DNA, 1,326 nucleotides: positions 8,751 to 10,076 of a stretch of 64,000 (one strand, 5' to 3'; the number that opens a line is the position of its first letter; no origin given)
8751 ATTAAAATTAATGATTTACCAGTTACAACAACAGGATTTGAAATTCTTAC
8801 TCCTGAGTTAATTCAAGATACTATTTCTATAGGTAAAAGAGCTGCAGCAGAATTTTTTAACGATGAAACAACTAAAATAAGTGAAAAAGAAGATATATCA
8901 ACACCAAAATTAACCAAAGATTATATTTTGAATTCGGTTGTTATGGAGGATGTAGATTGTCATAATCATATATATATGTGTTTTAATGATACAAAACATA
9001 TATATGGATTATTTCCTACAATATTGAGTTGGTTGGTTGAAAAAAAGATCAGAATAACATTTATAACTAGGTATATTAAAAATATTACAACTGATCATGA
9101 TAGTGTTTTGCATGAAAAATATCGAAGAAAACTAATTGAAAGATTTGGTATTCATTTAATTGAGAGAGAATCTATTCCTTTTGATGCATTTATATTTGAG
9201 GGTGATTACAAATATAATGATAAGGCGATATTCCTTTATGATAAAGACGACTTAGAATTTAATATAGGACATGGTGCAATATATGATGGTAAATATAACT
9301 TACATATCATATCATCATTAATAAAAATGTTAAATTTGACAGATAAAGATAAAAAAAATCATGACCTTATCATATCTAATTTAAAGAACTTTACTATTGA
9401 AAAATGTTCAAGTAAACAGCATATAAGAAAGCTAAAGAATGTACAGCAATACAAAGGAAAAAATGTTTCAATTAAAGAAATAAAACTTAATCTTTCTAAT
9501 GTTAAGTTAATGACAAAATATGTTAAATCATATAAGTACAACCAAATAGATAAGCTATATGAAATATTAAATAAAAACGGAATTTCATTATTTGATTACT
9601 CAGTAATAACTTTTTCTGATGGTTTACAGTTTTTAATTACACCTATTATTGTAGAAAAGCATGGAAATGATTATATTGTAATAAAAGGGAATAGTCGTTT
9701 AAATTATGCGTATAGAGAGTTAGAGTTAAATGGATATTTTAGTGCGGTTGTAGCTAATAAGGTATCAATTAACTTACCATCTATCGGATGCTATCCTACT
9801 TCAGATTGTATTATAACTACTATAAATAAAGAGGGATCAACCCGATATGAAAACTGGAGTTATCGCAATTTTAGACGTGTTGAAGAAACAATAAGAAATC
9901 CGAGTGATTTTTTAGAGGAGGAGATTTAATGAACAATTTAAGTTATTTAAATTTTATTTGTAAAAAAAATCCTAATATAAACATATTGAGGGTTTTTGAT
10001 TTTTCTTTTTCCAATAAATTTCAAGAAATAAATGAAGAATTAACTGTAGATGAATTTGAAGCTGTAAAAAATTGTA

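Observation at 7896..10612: Two-gene cassette I cannot place in a known system: patatin / unknown domain / ParB-Srx-like fusion, coupled to a 227-aa protein with primase-polymerase-like motif spacing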

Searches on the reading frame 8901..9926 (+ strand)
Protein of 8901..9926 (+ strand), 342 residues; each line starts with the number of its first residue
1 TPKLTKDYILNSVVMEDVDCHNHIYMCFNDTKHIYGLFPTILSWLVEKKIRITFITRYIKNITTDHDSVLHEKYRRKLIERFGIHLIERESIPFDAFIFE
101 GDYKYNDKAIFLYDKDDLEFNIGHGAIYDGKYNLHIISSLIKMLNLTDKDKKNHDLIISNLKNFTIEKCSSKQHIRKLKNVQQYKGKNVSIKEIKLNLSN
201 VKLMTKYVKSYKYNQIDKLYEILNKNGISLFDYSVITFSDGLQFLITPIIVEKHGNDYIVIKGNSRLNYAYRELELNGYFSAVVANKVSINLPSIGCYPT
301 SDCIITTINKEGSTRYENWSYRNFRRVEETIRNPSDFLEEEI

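Call 33: search_solved_structures(query=A3, max_evalue=10, show_alignments=3)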
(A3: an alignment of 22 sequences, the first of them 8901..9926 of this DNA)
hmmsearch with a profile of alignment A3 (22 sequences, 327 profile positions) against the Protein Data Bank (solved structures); distinct sequences matched with E-value up to 10: 0.

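Call 42: predict_structure(alignment_id=A3)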
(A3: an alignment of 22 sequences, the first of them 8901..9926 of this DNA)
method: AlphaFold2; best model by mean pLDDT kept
length: 342 residues; sequences in the alignment: 22
mean_pLDDT: 92.5   pTM: 0.89
mean pLDDT of the five models: 92.5, 92.4, 92.2, 91.8, 91.6
residues with pLDDT >= 90: 297; 70-90: 31; 50-70: 12; < 50: 2
segments of 3 or more residues with pLDDT < 50: none
pLDDT, mean of each block of 10 residues (from residue 1): 82 93 96 95 94 97 93 94 96 96 95 72 85 95 95 92 94 96 95 96 95 96 96 95 94 96 96 94 96 94 91 87 93 82 39
secondary structure, 60 per line:
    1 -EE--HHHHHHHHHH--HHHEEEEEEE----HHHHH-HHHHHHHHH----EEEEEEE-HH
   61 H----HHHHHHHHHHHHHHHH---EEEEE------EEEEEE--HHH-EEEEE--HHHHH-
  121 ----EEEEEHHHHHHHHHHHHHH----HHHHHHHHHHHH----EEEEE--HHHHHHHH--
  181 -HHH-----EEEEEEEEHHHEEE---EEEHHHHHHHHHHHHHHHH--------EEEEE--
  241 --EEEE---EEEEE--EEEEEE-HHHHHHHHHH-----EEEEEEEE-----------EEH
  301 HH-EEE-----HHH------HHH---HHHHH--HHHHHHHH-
elements in order: H6-15 E21-27 H32-36 H38-46 E51-57 H66-81 E85-89 E96-101 E108-112 H115-119 E125-129 H130-143 H148-159 E164-168 H171-178 E190-197 E201-203 E207-209 H210-225 E234-238 E243-246 E250-254 E257-262 H264-273 E279-286 E304-306 H327-331 H334-341

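Call 45: fold_search(model_id=the predicted structure, library=pdb)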
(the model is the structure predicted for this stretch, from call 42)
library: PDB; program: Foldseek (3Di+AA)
matches with E <= 10: 674; with E <= 0.001: 1
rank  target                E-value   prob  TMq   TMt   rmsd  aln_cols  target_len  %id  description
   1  2c1l_A                2.3e-04  0.89  0.23  0.22  15.9       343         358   10  Structure of the BfiI restriction endonuclease (released 2005-10-07)
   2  5box_A                1.6e-03  1.00  0.27  0.34   4.9       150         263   12  Structure of TrmBL2, an archaeal chromatin protein, shows a novel mode of DNA binding. (released 2015-09-02)
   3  5bpd_D                2.3e-03  1.00  0.26  0.33   6.3       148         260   10  Structure of TrmBL2, an archaeal chromatin protein, shows a novel mode of DNA binding. (released 2015-09-02)
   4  6ohp_A                5.8e-03  0.87  0.28  0.17  21.8       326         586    8  Structure of compound 1 (halopemide) bound human Phospholipase D2 catalytic domain (released 2020-02-19)
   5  5bpd_C                6.5e-03  1.00  0.28  0.35   5.2       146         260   12  Structure of TrmBL2, an archaeal chromatin protein, shows a novel mode of DNA binding. (released 2015-09-02)
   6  4ggk                  6.5e-03  1.00  0.23  0.44   5.6       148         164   12  Crystal structure of Zucchini from mouse (mZuc / PLD6 / MitoPLD) bound to tungstate (released 2012-10-10)
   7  6ohp_D                6.5e-03  0.77  0.25  0.16  21.2       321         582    9  Structure of compound 1 (halopemide) bound human Phospholipase D2 catalytic domain (released 2020-02-19)
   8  4a5z_B                8.7e-03  0.98  0.24  0.46   8.0       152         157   12  Structures of MITD1 (released 2012-11-14)
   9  2o8r_B                9.2e-03  0.82  0.27  0.17  21.2       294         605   10  Crystal Structure of Polyphosphate Kinase from Porphyromonas Gingivalis (released 2006-12-19)
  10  7svp_A                9.7e-03  0.80  0.27  0.18  20.6       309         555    7  Structure of compound 34 bound to human Phospholipase D2 catalytic domain (released 2023-01-25)
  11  5bpi_C                1.1e-02  1.00  0.29  0.37   4.7       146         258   12  Structure of TrmBL2, an archaeal chromatin protein, shows a novel mode of DNA binding. (released 2015-09-02)
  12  6ohm_B                1.1e-02  0.63  0.24  0.16  21.3       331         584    8  Structure of tungstate bound human Phospholipase D2 catalytic domain (released 2020-02-19)
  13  5bpd_B                1.2e-02  0.97  0.24  0.30   6.6       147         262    7  Structure of TrmBL2, an archaeal chromatin protein, shows a novel mode of DNA binding. (released 2015-09-02)
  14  6ohp_C                1.2e-02  0.80  0.28  0.18  21.9       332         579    9  Structure of compound 1 (halopemide) bound human Phospholipase D2 catalytic domain (released 2020-02-19)
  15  7svp_C                1.3e-02  0.87  0.29  0.19  22.1       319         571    8  Structure of compound 34 bound to human Phospholipase D2 catalytic domain (released 2023-01-25)
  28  6ryk_A                6.3e-02  0.92  0.17  0.40   5.1       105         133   14  Crystal structure of the ParB-like protein PadC (released 2020-01-22)
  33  7bnk_B                7.1e-02  0.96  0.18  0.30   3.7        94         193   19  Crystal structure of ParB from Myxococcus xanthus bound to CDP and Monothiophosphate (released 2021-09-08)
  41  7bnk_A                1.1e-01  0.91  0.18  0.29   3.8        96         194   19  Crystal structure of ParB from Myxococcus xanthus bound to CDP and Monothiophosphate (released 2021-09-08)
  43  6sdk_A                1.6e-01  0.89  0.18  0.30   3.6        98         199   15  Crystal structure of bacterial ParB dimer bound to CDP (released 2019-10-23)
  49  3cyi                  1.8e-01  0.84  0.20  0.54   4.0       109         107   14  Crystal Structure of Human Sulfiredoxin (Srx) in Complex with ATP:Mg2+ (released 2008-07-01)
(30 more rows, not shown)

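Call 71: search_protein_families(library=pfam, alignment_id=A3, max_evalue=1)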
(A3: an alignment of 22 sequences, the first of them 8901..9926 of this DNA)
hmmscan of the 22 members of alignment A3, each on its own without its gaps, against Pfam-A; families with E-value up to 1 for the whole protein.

A. member 1, window:8901-9926:+ (342 aa): 2 families
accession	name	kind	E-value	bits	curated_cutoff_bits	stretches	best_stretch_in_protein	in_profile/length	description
PF18783.7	IPU_b_solenoid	-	0.082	13.4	30.2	1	56-74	15-33/33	Isopullulanase beta-solenoid repeat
PF19512.4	DUF6046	-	0.33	11.4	27.4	1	113-200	32-121/122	Domain of unknown function (DUF6046)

B. families by the number of members that match (of 22 scanned): 18 families
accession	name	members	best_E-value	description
PF24402.1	iHKD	18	5.5e-14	Inactive HKD-Rease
PF24392.2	Parb-CE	9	3e-05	ParB CE domain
PF13477.12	Glyco_trans_4_2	1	0.0056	Glycosyl transferase 4-like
PF24483.1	DUF7582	1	0.026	Domain of unknown function (DUF7582)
PF01939.22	NucS_C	1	0.029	Endonuclease NucS C-terminal domain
PF13872.12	AAA_34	1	0.046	P-loop containing NTP hydrolase pore-1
PF12384.13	Peptidase_A2B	1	0.046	Ty3 transposon peptidase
PF18467.7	DUF5613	1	0.067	Domain of unknown function (DUF5613)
PF13031.12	DUF3892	1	0.081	Protein of unknown function (DUF3892)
PF18783.7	IPU_b_solenoid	1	0.082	Isopullulanase beta-solenoid repeat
PF07176.17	DUF1400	1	0.083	Alpha/beta hydrolase of unknown function (DUF1400)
PF09642.15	YonK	1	0.098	YonK protein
PF06920.19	DHR-2_Lobe_A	1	0.12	DHR-2, Lobe A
PF16545.11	CCM2_C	1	0.12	Cerebral cavernous malformation protein, harmonin-homology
PF18763.7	ddrB-ParB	1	0.18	ddrB-like ParB superfamily domain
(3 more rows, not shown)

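Call 73: search_protein_representatives(alignment_id=A3)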
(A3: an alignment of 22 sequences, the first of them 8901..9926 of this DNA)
Query: 22 sequences, 327 profile positions. Proteins with E-value up to 0.001 (for the whole library): 756; up to 1e-10: 557; up to 1e-30: 298. The best 150 are listed.
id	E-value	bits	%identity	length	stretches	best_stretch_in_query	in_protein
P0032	1.0e-115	402.6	-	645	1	2-325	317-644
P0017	2.7e-114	397.9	-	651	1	2-326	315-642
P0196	2.1e-113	394.9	-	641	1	2-325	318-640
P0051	8.3e-112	389.7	-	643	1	1-325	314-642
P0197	5.5e-107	373.8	-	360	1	2-325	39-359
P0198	1.7e-106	372.3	-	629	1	2-326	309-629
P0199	1.8e-106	372.1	-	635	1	2-325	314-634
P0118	8.6e-103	360.1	-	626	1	2-320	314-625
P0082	1.0e-102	359.8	-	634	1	2-325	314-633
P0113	3.5e-101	354.8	-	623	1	2-324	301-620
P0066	5.7e-101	354.1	-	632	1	1-325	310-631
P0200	6.8e-101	353.8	-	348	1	2-325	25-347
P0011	8.5e-100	350.2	-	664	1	2-325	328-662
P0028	4.0e-99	348.0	-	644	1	3-326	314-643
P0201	6.4e-99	347.3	-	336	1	2-323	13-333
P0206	8.5e-94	330.5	-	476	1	3-325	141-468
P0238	1.5e-75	270.5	-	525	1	3-296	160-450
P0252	1.9e-72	260.3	-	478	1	2-324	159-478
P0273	1.8e-68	247.3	-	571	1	4-321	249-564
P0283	1.1e-66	241.4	-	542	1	6-324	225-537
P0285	3.9e-66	239.6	-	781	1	3-326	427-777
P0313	4.0e-61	223.1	-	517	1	3-322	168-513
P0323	1.6e-58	214.6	-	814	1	4-320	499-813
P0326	4.9e-58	213.0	-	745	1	5-325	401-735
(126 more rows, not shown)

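Call 74: search_protein_families(library=pfam, proteins=[P0285, P0323, P0326, P0313, P0238, P0206, P0252, P0273, P0283, P0197], max_evalue=0.001)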
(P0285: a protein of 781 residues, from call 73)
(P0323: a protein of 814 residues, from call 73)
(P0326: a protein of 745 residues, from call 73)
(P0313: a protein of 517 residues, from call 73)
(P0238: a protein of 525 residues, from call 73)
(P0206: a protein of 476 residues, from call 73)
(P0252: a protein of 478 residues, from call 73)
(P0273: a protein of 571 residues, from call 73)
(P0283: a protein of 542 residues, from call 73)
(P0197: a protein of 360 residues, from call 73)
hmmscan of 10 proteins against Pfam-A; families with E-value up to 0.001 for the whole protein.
P0285 (781 aa): 1 family
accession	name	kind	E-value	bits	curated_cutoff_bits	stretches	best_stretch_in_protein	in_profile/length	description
PF01734.28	Patatin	-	2.1e-24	87.2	27.7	1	14-315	2-186/191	Patatin-like phospholipase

P0323 (814 aa): 2 families
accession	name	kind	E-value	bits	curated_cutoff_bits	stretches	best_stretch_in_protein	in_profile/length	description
PF01048.26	PNP_UDP_1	-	6.4e-16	58.9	25.1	1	221-423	29-228/233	Phosphorylase superfamily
PF24402.1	iHKD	-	1.1e-05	26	27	1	527-608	1-76/111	Inactive HKD-Rease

P0326 (745 aa): 1 family
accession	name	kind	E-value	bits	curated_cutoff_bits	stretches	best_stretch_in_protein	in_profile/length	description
PF01734.28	Patatin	-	9.1e-31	108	27.7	1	17-291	2-186/191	Patatin-like phospholipase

P0313 (517 aa): 1 family
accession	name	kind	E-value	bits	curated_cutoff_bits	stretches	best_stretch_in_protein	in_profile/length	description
PF01734.28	Patatin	-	5.4e-08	33.7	27.7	1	17-57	143-186/191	Patatin-like phospholipase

P0238 (525 aa): 2 families
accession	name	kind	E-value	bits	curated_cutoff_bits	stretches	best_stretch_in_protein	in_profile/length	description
PF01734.28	Patatin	-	5.4e-10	40.2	27.7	1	5-44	145-187/191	Patatin-like phospholipase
PF24402.1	iHKD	-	1.3e-09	38.6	27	1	190-294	1-109/111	Inactive HKD-Rease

P0206 (476 aa): 0 families

P0252 (478 aa): 2 families
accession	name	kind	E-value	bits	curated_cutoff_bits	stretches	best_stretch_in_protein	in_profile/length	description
PF24402.1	iHKD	-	1.8e-12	47.8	27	1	190-294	1-109/111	Inactive HKD-Rease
PF01734.28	Patatin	-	2.8e-09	37.9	27.7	1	4-46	144-189/191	Patatin-like phospholipase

P0273 (571 aa): 1 family
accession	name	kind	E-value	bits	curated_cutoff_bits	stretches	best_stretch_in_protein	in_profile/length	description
PF24402.1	iHKD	-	1.5e-07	31.9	27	1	278-383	1-108/111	Inactive HKD-Rease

P0283 (542 aa): 2 families
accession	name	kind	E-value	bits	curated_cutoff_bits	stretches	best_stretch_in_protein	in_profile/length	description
PF01734.28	Patatin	-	1.5e-11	45.3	27.7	1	17-113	84-189/191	Patatin-like phospholipase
PF24402.1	iHKD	-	3e-06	27.8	27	1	252-355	1-107/111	Inactive HKD-Rease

P0197 (360 aa): 1 family
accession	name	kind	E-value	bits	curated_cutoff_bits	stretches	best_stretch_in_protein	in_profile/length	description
PF24402.1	iHKD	-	1.9e-08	34.8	27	1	70-173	1-107/111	Inactive HKD-Rease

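Call 75: find_encoding_contigs(protein=P0323, flank=6000, max_places=3)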
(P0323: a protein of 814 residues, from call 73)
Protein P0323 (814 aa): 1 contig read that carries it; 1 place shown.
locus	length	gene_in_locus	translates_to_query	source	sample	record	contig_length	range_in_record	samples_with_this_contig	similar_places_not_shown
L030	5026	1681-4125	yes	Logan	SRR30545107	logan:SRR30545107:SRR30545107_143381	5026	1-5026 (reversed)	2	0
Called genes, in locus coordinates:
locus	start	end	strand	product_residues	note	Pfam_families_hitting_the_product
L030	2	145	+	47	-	?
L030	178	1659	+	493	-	PF00149:Metallophos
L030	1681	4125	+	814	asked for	PF01048:PNP_UDP_1, PF24402:iHKD (weak)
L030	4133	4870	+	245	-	PF24387:AEP-like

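Call 76: find_encoding_contigs(protein=P0273, flank=6000, max_places=3)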
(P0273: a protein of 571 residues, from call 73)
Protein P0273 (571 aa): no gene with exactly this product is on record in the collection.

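Call 90: search_protein_families(library=pfam, proteins=[L030:178-1659:+], max_evalue=0.01)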
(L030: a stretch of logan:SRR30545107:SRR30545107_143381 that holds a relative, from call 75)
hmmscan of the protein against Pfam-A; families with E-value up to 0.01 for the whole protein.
L030:178-1659:+ (493 aa): 2 families
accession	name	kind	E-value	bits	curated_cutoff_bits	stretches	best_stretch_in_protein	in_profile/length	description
PF00149.33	Metallophos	-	5.4e-10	40.5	21.5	1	1-260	1-190/191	Calcineurin-like phosphoesterase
PF12850.12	Metallophos_2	-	6.5e-05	23.4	27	0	1-62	1-49/154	Calcineurin-like phosphoesterase superfamily domain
